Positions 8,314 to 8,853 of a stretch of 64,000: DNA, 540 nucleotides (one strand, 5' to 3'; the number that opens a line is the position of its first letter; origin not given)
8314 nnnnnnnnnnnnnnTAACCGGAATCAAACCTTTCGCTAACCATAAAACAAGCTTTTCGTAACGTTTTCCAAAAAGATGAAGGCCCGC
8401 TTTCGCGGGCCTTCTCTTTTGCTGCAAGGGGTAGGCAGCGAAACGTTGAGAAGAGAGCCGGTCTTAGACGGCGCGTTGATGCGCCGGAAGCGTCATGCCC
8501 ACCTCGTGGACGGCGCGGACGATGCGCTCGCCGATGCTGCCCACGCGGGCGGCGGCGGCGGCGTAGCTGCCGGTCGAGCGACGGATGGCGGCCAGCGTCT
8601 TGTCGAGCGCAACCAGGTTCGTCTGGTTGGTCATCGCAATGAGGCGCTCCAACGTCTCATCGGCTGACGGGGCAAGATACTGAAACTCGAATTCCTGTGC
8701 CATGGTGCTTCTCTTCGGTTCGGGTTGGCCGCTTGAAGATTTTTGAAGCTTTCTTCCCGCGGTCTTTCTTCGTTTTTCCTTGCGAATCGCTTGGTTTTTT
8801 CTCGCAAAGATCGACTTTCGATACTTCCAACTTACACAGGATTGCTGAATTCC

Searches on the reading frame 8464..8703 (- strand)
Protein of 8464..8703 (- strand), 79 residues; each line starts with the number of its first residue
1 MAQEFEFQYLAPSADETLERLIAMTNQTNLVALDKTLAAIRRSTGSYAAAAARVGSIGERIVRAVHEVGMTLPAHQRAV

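Call 3: search_protein_families(library=pfam, proteins=[window:8464-8703:-], max_evalue=1)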
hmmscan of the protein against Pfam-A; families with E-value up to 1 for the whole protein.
window:8464-8703:- (79 aa): 1 family
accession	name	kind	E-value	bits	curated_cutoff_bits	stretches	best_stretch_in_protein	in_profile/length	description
PF25197.1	DPC4_N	-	0.28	11.5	27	1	40-59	10-31/35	Diatom pyrenoid component 4 N-terminal motif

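Call 4: search_protein_families(library=ncbifam, proteins=[window:8464-8703:-], max_evalue=1)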
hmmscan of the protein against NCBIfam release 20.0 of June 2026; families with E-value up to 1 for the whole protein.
window:8464-8703:- (79 aa): 1 family
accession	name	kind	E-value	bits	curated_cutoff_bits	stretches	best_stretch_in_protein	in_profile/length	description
NF009881.0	PRK13341.1-2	equivalog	0.075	10.9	651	1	15-70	65-120/736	AAA family ATPase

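Call 17: find_homologous_proteins(query=window:8464-8703:-, max_evalue=0.001)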
Query window:8464-8703:- (79 aa): 263 proteins with E <= 0.001 among 265 candidates; the best 120 are listed.
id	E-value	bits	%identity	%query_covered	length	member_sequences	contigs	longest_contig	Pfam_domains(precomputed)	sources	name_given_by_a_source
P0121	1.0e-40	154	99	100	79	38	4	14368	-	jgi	-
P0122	1.7e-39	150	97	100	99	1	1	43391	-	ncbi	-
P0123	4.1e-38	145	92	100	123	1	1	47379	-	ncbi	-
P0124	7.6e-38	145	91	100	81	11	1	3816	-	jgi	jgi:hypothetical protein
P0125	8.6e-37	141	92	100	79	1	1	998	-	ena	-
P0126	1.7e-36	140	89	100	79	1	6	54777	-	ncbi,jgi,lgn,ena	-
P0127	2.5e-36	140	90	100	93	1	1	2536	-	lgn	-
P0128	2.5e-36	140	92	99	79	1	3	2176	-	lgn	-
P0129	2.9e-36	140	91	100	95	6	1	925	-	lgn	-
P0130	3.7e-36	139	91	97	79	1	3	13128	-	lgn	-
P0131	5.6e-36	139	89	100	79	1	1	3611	-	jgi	jgi:hypothetical protein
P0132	5.6e-36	139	89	100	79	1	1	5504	-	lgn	-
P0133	6.7e-36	138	89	100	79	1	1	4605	-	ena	-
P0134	8.3e-36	138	90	100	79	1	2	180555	-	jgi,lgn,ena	jgi:hypothetical protein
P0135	2.4e-35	137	87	100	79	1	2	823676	-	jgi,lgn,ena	-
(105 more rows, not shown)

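Call 19: find_related_loci(query=window:8464-8703:-, collection=genome_contigs, flank=10000)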
Query window:8464-8703:- (79 aa) in genome_contigs; peptide patterns used: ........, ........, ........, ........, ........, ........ (x = any residue, [..] = any of these).
600 stretches matched a pattern (row limit reached: there are more); 33 encode a relative of the query (tblastn E <= 1e-3); 33 distinct loci.
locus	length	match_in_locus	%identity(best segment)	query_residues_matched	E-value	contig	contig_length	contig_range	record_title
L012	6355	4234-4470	92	1-79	3e-46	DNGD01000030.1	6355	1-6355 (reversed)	MAG TPA_asm: Rhodospirillaceae bacterium isolate UBA8914 contig_188845, whole genome shotgun sequence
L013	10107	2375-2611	91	1-79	6e-46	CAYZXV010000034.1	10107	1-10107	MAG TPA_asm: uncultured Rhodospirillaceae bacterium isolate binchicken_co245_130 genome assembly, contig: NODE_7965_leng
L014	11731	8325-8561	90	1-79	4e-42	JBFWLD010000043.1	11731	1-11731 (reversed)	MAG: Bdellovibrionales bacterium isolate CA_2019_NHSR_58 NODE_11574_length_11731_cov_3.744226_NHSR, whole genome shotgun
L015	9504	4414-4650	89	1-79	2e-41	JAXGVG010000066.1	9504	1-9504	MAG: Alphaproteobacteria bacterium isolate AnMBR.bin438 bin438_66, whole genome shotgun sequence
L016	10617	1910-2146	85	1-79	3e-40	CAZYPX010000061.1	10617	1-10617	MAG TPA_asm: uncultured Rhodospirillaceae bacterium isolate binchicken_co168_333 genome assembly, contig: NODE_10520_len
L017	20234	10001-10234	82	1-78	5e-38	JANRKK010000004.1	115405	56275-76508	MAG: Alphaproteobacteria bacterium isolate bins.322 k141_2352969, whole genome shotgun sequence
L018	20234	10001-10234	82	1-78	6e-37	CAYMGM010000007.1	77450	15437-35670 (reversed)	MAG TPA_asm: uncultured Rhodospirillaceae bacterium isolate SRP216815_co1_251 genome assembly, contig: NODE_368_length_7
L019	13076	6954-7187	78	1-78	3e-35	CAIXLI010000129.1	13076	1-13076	MAG: uncultured proteobacterium isolate I2_bin-054 genome assembly, contig: bin-054:129/228, whole genome shotgun sequen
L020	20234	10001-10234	79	1-78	7e-35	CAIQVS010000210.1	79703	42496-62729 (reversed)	MAG: uncultured proteobacterium isolate I3b_bin-431 genome assembly, contig: bin-431:210/454, whole genome shotgun seque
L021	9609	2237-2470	77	1-78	3e-34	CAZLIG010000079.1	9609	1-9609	MAG TPA_asm: uncultured Rhodospirillaceae bacterium isolate SRP192927_co3_180 genome assembly, contig: NODE_18435_length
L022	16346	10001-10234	79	1-78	2e-33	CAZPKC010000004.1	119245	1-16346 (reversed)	MAG TPA_asm: uncultured Rhodospirillaceae bacterium isolate binchicken_co3_43 genome assembly, contig: NODE_323_length_1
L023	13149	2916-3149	79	1-78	2e-33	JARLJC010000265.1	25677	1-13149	MAG: Alphaproteobacteria bacterium isolate MAG_CA1 MetaCoAG_Bin_1_Anoxic_k141_1955738, whole genome shotgun sequence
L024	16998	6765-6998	78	1-78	7e-33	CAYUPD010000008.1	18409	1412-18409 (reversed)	MAG TPA_asm: uncultured Rhodospirillaceae bacterium isolate SRP192927_co3_142 genome assembly, contig: NODE_6556_length_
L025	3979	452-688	72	1-79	6e-33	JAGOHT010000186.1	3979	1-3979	MAG: Alphaproteobacteria bacterium isolate Go_SlAct_bin_533 Go_SlAct_169496_length_3979_cov_4.698079, whole genome shotg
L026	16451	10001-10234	86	1-78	1e-32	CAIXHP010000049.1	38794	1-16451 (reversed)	MAG: uncultured proteobacterium isolate I2_bin-116 genome assembly, contig: bin-116:49/70, whole genome shotgun sequence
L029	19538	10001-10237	76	1-79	3e-32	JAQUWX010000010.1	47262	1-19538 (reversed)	MAG: Alphaproteobacteria bacterium isolate STD2_20 NODE_2552_length_47262_cov_30.528270_Sandtown_D2, whole genome shotgu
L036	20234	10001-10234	76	1-78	4e-28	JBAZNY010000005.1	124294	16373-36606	MAG: Bdellovibrionales bacterium isolate SO_2017_LW4_81 scaffold_459_c1_LW137-91_2017, whole genome shotgun sequence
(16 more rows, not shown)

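Call 26: search_solved_structures(query=A2, max_evalue=10, show_alignments=2)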
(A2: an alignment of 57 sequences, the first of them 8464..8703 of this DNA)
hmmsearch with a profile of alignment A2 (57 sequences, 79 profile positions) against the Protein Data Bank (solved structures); distinct sequences matched with E-value up to 10: 5.
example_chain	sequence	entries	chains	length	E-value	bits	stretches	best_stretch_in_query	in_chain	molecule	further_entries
6rgo_A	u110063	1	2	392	0.039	16.9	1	11-44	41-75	Autophagy-related protein 21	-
8qqj_J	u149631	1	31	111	0.5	13.3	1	19-49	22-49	Type IV narrow pilus major component PilA5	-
6xxe_A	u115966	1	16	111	0.54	13.2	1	19-49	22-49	Uncharacterized protein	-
2o38_A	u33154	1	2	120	0.97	12.4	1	38-55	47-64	Hypothetical protein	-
4wny_A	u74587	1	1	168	5.6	10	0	57-72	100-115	Universal stress protein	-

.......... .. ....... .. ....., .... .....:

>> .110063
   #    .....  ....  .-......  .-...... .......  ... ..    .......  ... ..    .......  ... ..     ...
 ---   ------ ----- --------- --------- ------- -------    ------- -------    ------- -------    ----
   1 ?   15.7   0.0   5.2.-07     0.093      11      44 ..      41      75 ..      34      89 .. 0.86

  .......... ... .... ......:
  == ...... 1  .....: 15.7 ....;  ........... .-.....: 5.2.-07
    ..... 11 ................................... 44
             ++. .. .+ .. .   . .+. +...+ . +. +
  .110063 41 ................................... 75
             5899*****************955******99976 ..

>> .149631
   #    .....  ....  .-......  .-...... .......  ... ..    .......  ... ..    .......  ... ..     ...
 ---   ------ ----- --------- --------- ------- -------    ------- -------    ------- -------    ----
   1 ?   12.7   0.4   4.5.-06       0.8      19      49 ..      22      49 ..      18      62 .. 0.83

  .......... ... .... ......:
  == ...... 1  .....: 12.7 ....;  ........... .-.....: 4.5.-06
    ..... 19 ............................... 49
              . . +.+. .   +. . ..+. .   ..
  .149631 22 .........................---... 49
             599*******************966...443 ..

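Call 36: predict_structure(alignment_id=A3)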
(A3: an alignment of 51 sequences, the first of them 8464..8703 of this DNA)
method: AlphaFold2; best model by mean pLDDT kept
length: 79 residues; sequences in the alignment: 51
mean_pLDDT: 69.8   pTM: 0.50
mean pLDDT of the five models: 69.8, 68.3, 68.1, 62.6, 60.7
residues with pLDDT >= 90: 1; 70-90: 41; 50-70: 27; < 50: 10
segments of 3 or more residues with pLDDT < 50: 1-7
pLDDT, mean of each block of 10 residues (from residue 1): 45 57 62 85 84 85 77 61
secondary structure, 60 per line:
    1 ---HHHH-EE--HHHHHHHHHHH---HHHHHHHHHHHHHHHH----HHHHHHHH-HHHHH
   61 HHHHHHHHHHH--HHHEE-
elements in order: H4-7 H13-23 H27-42 H47-54 H56-71
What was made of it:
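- Tried and rejected: The first AF2 run, with a shallow alignment of 51 sequences at 73% identity or more to the query, gave a poor model (pLDDT 69.8, call 36).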

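Call 39: fold_search(model_id=the predicted structure, library=pdb)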
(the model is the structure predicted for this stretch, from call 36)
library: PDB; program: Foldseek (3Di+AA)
matches with E <= 10: 1; with E <= 0.001: 0
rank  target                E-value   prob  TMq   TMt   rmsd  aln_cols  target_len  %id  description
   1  7b9p                  4.9e+00  0.05  0.24  0.03   7.4        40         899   28  Structure of Ribonucleotide reductase from Rhodobacter sphaeroides (released 2022-01-12)

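Call 43: search_protein_representatives(alignment_id=A3)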
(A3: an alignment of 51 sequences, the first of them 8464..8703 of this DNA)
Query: 51 sequences, 79 profile positions. Proteins with E-value up to 0.001 (for the whole library): 151; up to 1e-10: 92; up to 1e-30: 5. The best 150 are listed.
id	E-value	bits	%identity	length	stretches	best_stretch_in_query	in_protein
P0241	9.5e-38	143.9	-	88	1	1-78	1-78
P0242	1.6e-37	143.2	-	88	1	3-78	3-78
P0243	4.6e-33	128.9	-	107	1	11-78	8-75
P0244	1.0e-31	124.6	-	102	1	13-78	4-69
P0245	5.6e-31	122.2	-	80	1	1-75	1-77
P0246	1.4e-30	120.9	-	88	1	2-78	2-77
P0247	1.7e-30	120.7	-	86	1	13-79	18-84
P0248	2.5e-28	113.8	-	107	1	11-78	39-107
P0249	2.3e-27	110.7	-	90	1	4-78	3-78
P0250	2.7e-27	110.5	-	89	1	11-78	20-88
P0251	3.4e-25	103.7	-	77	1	13-78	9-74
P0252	8.7e-25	102.4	-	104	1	14-78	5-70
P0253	1.2e-24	102.0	-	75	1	11-78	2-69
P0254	3.0e-24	100.7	-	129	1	12-78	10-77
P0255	5.2e-24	99.9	-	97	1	14-78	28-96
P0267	4.4e-20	87.3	-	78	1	14-77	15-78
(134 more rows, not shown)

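Call 45: search_protein_families(library=pfam, alignment_id=A4, max_evalue=0.01)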
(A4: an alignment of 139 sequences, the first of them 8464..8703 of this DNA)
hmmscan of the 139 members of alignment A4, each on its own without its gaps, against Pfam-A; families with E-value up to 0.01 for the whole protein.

A. member 1, window:8464-8703:- (79 aa): 0 families

B. families by the number of members that match (of 139 scanned): 5 families
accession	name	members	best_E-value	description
PF00015.26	MCPsignal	5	1.7e-05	Methyl-accepting chemotaxis protein (MCP) signalling domain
PF08650.15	DASH_Dad4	1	0.0013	DASH complex subunit Dad4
PF02006.22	PPS_PS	1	0.0018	Phosphopantothenate/pantothenate synthetase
PF20859.2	RHA1_ro05818_N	1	0.0033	Hypothetical protein RHA1_ro05818, N-terminal helical domain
PF20663.3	COG4_N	1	0.0087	Conserved oligomeric Golgi complex subunit 4, N-terminal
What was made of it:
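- On MCP signalling domain (PF00015): Five of 139 family members hit at E<=0.01, best 1.7e-5 (call 45).
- Pfam MCPsignal hits 5 of 139 family members, best E 1.7e-5 (call 45). Pfam MCPsignal independently hits 5 members (call 45).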

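Call 47: search_solved_structures(query=A4, max_evalue=10)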
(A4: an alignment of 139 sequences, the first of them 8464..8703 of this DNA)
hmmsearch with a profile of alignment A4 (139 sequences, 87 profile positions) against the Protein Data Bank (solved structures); distinct sequences matched with E-value up to 10: 16.
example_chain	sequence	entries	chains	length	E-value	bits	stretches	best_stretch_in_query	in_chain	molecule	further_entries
1qu7_A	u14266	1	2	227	0.00047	23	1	27-75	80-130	METHYL-ACCEPTING CHEMOTAXIS PROTEIN I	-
2ch7_A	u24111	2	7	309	0.00078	22.3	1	20-75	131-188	METHYL-ACCEPTING CHEMOTAXIS PROTEIN | Methyl-accepting chemotaxis protein 2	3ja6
2ch7_B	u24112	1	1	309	0.00078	22.3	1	20-75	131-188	METHYL-ACCEPTING CHEMOTAXIS PROTEIN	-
6s18_A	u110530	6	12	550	0.00081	22.3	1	23-77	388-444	Aromatic acid chemoreceptor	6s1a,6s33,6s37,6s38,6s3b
3ja6_H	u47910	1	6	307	0.00087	22.2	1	21-75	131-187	Methyl-accepting chemotaxis protein 2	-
3g6b_A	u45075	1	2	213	0.0009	22.1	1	19-66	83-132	Methyl-accepting chemotaxis protein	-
3zx6_A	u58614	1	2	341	0.00093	22.1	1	27-74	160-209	HAMP, METHYL-ACCEPTING CHEMOTAXIS PROTEIN I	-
8c5v_I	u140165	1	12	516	0.0018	21.2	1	27-74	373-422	Methyl-accepting chemotaxis protein I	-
6s1k_E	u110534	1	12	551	0.0019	21.1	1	27-74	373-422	Methyl-accepting chemotaxis protein I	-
3g67_A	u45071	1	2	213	0.0025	20.7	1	19-65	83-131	Methyl-accepting chemotaxis protein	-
31cj_A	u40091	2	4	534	0.0031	20.4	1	13-81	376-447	Aerotaxis receptor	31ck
4jpb_B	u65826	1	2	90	0.0073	19.2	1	3-66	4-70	Methyl-accepting chemotaxis protein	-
3ur1_C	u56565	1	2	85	0.017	18.1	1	18-65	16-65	Methyl-accepting chemotaxis protein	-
6rgo_A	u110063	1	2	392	0.066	16.2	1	10-45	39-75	Autophagy-related protein 21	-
6mgg_B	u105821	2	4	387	0.33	13.9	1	53-78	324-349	Succinate--CoA ligase [ADP-forming] subunit beta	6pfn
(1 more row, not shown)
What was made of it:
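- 8464..8703 (-): 79-aa gene ('p79'): a stand-alone helical hairpin homologous to the hairpin tip (protein-interaction region) of methyl-accepting chemotaxis proteins. The profile against PDB gives 13 chemoreceptor chains as its best hits, E down to 4.7e-4, those with mapped coordinates aligned on the tip (call 47).
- On MCP signalling domain (PF00015): Profile against PDB: the 13 best hits are MCP chains, those with mapped coordinates aligned at the tip (call 47).
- They include the 85-90-aa receptor fragments 4jpb_B and 3ur1_C (call 47).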

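Call 51: predict_structure(alignment_id=A4)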
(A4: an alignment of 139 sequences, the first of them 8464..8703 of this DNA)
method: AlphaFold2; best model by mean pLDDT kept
length: 79 residues; sequences in the alignment: 139
mean_pLDDT: 88.8   pTM: 0.67
mean pLDDT of the five models: 88.8, 88.8, 87.8, 87.6, 86.6
residues with pLDDT >= 90: 55; 70-90: 13; 50-70: 11; < 50: 0
segments of 3 or more residues with pLDDT < 50: none
pLDDT, mean of each block of 10 residues (from residue 1): 62 80 95 98 96 98 94 87
secondary structure, 60 per line:
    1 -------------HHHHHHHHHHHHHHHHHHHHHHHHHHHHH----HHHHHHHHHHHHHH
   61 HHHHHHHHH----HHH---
elements in order: H14-42 H47-69
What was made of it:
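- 8464..8703 (-): AF2 with 139 sequences gives pLDDT 88.8: H14-42, turn 43-46, H47-69 (call 51).
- On MCP signalling domain (PF00015): The whole protein is 79 aa, with helices 14-42 and 47-69 only (call 51).
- The AF2 hairpin has pLDDT 88.8 (call 51).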

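Call 54: fold_search(model_id=the predicted structure, library=pdb)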
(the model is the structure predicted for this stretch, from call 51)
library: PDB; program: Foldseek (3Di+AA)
matches with E <= 10: 39; with E <= 0.001: 0
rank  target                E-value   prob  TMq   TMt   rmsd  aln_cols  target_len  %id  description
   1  6yys_H                1.6e+00  0.75  0.48  0.07   2.5        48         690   21  Structure of Mycobacterium smegmatis HelD protein in complex with RNA polymerase core - State II, primary channel enga (released 2020-11-04)
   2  6yxu_H                1.8e+00  0.72  0.48  0.07   2.4        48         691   21  Structure of Mycobacterium smegmatis HelD protein in complex with RNA polymerase core - State I, primary channel engag (released 2020-11-04)
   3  8q3i_H                2.0e+00  0.69  0.49  0.07   2.3        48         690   21  Mycobacterium smegmatis RNA polymerase in complex with HelD, SigA and RbpA in State I (released 2024-08-14)
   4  8qu6_H                2.4e+00  0.60  0.48  0.06   2.5        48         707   21  Mycobacterium smegnatis RNA polymerase transcription initiation complex with SigmaA, RbpA, HelD and an upstream-fork p (released 2024-10-02)
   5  8qn8_H                2.5e+00  0.57  0.48  0.06   2.5        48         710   21  Mycobacterium smegmatis RNA polymerase in complex with HelD, SigA and RbpA in State II (released 2024-10-02)
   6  8r3m_H                3.3e+00  0.47  0.48  0.13   2.5        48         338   21  Mycobacterium smegnatis RNA polymerase transcription initiation complex with SigmaA, RbpA, HelD N-terminal, CO and PCh (released 2024-10-02)
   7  2ycd                  4.0e+00  0.10  0.33  0.13   6.4        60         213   17  Structure of a novel Glutathione Transferase from Agrobacterium tumefaciens. (released 2012-03-28)
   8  8r2m_H                4.3e+00  0.41  0.48  0.29   2.4        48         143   21  Mycobacterium smegnatis RNA polymerase transcription initiation complex with SigmaA, RbpA, HelD N-terminal domain and  (released 2024-10-02)
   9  7fdi_A                4.3e+00  0.18  0.47  0.09   5.3        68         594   10  SARS-COV-2 Spike RBDMACSp36 binding to hACE2 (released 2021-08-25)
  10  9jj6_A                4.3e+00  0.10  0.36  0.08   5.9        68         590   15  BtHKU5-CoV-2-441 Spike RBD domain binding to hACE2 (released 2025-03-12)
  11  9vzx_B                4.6e+00  0.09  0.36  0.16   5.2        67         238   16  Cryo-EM structure of TasH-tigRNA-gap dsDNA complex (released 2026-03-11)
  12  6z11_H                5.6e+00  0.33  0.49  0.22   2.4        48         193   21  Structure of Mycobacterium smegmatis HelD protein in complex with RNA polymerase core - State III, primary channel dis (released 2020-11-04)
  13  8r6p_H                6.8e+00  0.28  0.49  0.29   2.3        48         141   21  Mycobacterium smegnatis RNA polymerase RP2-like transcription initiation complex with SigmaA, RbpA, HelD N-terminal do (released 2024-10-02)
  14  7ct5_D                6.8e+00  0.13  0.46  0.09   3.8        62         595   11  S protein of SARS-CoV-2 in complex bound with T-ACE2 (released 2020-11-18)
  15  7w6u_A                6.8e+00  0.13  0.46  0.09   5.4        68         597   15  Structure of SARS-CoV-2 spike receptor-binding domain complexed with its receptor equine ACE2 (released 2022-06-08)
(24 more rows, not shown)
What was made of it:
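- Its best, non-significant hits are the HelD coiled coil (call 54). The best Foldseek hits are the HelD N-terminal hairpin, at probability up to 0.75 but E>=1.6 (call 54).
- Tried and rejected: Foldseek of both p79 models against PDB found nothing significant (calls 39, 54).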

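Call 61: find_related_loci(query=A5, collection=metagenome_contigs, flank=8000)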
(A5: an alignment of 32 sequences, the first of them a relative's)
Query A5 (77 aa) in metagenome_contigs; peptide patterns used: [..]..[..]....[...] (x = any residue, [..] = any of these).
132 stretches matched a pattern; 56 encode a relative of the query (tblastn E <= 1e-3); 56 distinct loci.
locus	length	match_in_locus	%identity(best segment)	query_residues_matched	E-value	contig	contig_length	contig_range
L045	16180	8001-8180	71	16-77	1e-22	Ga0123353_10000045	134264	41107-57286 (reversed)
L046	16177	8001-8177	74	16-76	4e-22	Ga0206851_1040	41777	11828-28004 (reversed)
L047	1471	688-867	71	16-77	8e-22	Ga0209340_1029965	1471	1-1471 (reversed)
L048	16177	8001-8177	72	16-76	1e-21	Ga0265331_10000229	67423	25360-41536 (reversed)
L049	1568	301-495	66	10-76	3e-21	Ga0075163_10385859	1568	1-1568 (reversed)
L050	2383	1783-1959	66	16-76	7e-21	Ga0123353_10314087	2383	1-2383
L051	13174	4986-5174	65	12-76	1e-20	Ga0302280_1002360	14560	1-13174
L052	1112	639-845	59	6-76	3e-20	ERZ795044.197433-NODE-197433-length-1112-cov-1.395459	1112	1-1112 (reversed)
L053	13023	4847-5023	67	16-76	5e-20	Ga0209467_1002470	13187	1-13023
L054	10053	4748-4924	67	16-76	5e-20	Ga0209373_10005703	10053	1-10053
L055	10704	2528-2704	67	16-76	5e-20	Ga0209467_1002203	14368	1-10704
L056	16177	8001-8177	69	16-76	9e-20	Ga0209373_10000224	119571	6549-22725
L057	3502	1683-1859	66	16-76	2e-19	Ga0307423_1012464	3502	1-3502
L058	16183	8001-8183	65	16-77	5e-19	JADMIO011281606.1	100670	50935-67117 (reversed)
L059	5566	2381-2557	70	16-76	2e-18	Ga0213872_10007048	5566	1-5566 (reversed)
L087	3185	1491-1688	52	10-76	1e-14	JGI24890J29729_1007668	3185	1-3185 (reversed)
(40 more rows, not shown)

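Call 72: search_protein_families(library=ncbifam, proteins=[L012:3531-3941:-, L018:9297-9707:-, L029:9454-9783:-, L026:9482-9778:-, L022:9573-9791:-, L036:9573-9791:-], max_evalue=0.001)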
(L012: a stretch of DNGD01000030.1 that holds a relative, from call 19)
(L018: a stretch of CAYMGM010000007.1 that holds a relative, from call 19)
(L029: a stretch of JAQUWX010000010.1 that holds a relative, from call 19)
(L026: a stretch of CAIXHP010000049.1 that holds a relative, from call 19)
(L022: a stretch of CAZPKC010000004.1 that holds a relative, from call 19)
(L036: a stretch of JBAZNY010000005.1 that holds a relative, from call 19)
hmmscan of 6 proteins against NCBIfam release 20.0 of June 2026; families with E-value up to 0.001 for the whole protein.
L012:3531-3941:- (136 aa): 8 families
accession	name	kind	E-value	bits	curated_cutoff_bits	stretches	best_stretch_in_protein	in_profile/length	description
TIGR01395.1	FlgC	equivalog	9.5e-16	58.3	102.1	1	3-133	2-134/137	flagellar basal body rod protein FlgC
NF009275.1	PRK12632.1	equivalog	4.2e-10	40.1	170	1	3-135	6-128/130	flagellar basal body rod protein FlgC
NF004238.1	PRK05682.1-1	equivalog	1.4e-09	37.8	400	2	5-72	3-65/414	flagellar hook protein FlgE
NF004243.1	PRK05682.2-2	equivalog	8.4e-08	31.7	801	1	3-33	5-35/420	flagellar hook protein FlgE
NF005286.1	PRK06803.1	equivalog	1.1e-07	31.4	467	1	91-135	358-402/402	flagellar hook protein FlgE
NF004241.1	PRK05682.1-5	equivalog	5.2e-07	29.1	469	1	94-127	404-437/446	flagellar hook protein FlgE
NF004240.1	PRK05682.1-4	equivalog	3.2e-06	26.7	472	0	5-72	3-66/443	flagellar hook protein FlgE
NF009278.1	PRK12636.1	equivalog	0.00011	21.8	350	1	68-126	195-253/263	flagellar basal body rod protein FlgG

L018:9297-9707:- (136 aa): 9 families
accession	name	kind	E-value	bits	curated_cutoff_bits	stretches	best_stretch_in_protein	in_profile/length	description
TIGR01395.1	FlgC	equivalog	3e-19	69.6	102.1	1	3-124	2-125/137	flagellar basal body rod protein FlgC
NF009275.1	PRK12632.1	equivalog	1.1e-09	38.7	170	1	2-134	5-127/130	flagellar basal body rod protein FlgC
TIGR02488.1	flgG_G_neg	equivalog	3.4e-05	23.5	252.75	0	88-124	212-248/259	flagellar basal-body rod protein FlgG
NF004238.1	PRK05682.1-1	equivalog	3.4e-05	23.3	400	0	96-123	375-402/414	flagellar hook protein FlgE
TIGR03506.1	FlgEFG_subfam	subfamily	4.3e-05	23.4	70.25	0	5-71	3-63/351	flagellar hook-basal body complex protein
NF004242.0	PRK05682.2-1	equivalog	6.2e-05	22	365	0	93-125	379-411/422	flagellar hook protein FlgE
NF009282.1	PRK12642.1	equivalog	0.0003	20.2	242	0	1-67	1-67/239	flagellar basal-body rod protein FlgF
NF004243.1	PRK05682.2-2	equivalog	0.00038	19.6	801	0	4-56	6-51/420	flagellar hook protein FlgE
NF005286.1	PRK06803.1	equivalog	0.00089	18.5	467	0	91-134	358-401/402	flagellar hook protein FlgE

L029:9454-9783:- (109 aa): 9 families
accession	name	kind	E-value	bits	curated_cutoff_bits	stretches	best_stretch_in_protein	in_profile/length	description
TIGR01395.1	FlgC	equivalog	9.9e-08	32.3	102.1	1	4-51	3-52/137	flagellar basal body rod protein FlgC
NF009279.0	PRK12637.1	equivalog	3.6e-07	29.2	663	1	24-105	388-470/473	flagellar hook protein FlgE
NF004238.1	PRK05682.1-1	equivalog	4.4e-07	29.5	400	1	65-104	371-410/414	flagellar hook protein FlgE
NF005286.1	PRK06803.1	equivalog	1e-06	28.2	467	1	66-108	360-402/402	flagellar hook protein FlgE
NF009275.1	PRK12632.1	equivalog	1.1e-06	29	170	0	66-108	86-128/130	flagellar basal body rod protein FlgC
TIGR02488.1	flgG_G_neg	equivalog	5.2e-05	22.9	252.75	1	39-103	190-254/259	flagellar basal-body rod protein FlgG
NF009278.1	PRK12636.1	equivalog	0.00018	21.1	350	1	46-105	200-259/263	flagellar basal body rod protein FlgG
NF004241.1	PRK05682.1-5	equivalog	0.00022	20.5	469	1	66-106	403-443/446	flagellar hook protein FlgE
NF004243.1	PRK05682.2-2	equivalog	0.00049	19.2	801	0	56-102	369-413/420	flagellar hook protein FlgE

L026:9482-9778:- (98 aa): 0 families

L022:9573-9791:- (72 aa): 0 families

L036:9573-9791:- (72 aa): 0 families
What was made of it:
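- Closest known: FlgC, the proximal rod protein of the bacterial flagellum. Different: Below the equivalog cut-off in every member tested (call 72).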

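Call 82: search_protein_families(library=padloc, proteins=[window:8464-8703:-], max_evalue=0.01)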
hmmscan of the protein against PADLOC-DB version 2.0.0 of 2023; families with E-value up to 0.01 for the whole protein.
window:8464-8703:- (79 aa): 0 families

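Call 83: search_protein_families(library=phrogs, proteins=[window:8464-8703:-], max_evalue=0.01)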
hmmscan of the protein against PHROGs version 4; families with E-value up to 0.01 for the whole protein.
window:8464-8703:- (79 aa): 0 families

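Call 89: find_encoding_contigs(protein=P0267, flank=6000, max_places=3)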
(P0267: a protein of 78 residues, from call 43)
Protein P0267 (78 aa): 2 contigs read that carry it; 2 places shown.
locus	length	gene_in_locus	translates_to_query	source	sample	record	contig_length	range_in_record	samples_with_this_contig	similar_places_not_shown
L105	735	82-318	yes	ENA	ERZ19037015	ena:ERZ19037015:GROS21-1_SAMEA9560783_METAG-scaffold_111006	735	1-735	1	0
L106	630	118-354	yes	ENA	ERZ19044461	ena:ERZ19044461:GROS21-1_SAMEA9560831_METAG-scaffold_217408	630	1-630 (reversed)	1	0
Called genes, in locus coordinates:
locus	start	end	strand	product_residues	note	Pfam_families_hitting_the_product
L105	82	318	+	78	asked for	-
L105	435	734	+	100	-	?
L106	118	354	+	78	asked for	-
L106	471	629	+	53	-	?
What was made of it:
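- Tried and rejected: Looking up a distant family member (P0267) returned only contigs under 1 kb (call 89).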

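Call 90: find_related_loci(query=A5, collection=viral_contigs, flank=8000)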
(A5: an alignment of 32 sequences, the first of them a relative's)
Query A5 (77 aa) in viral_contigs; peptide patterns used: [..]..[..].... (x = any residue, [..] = any of these).
33 stretches matched a pattern, but none encodes a relative of the query by tblastn (E <= 1e-3).
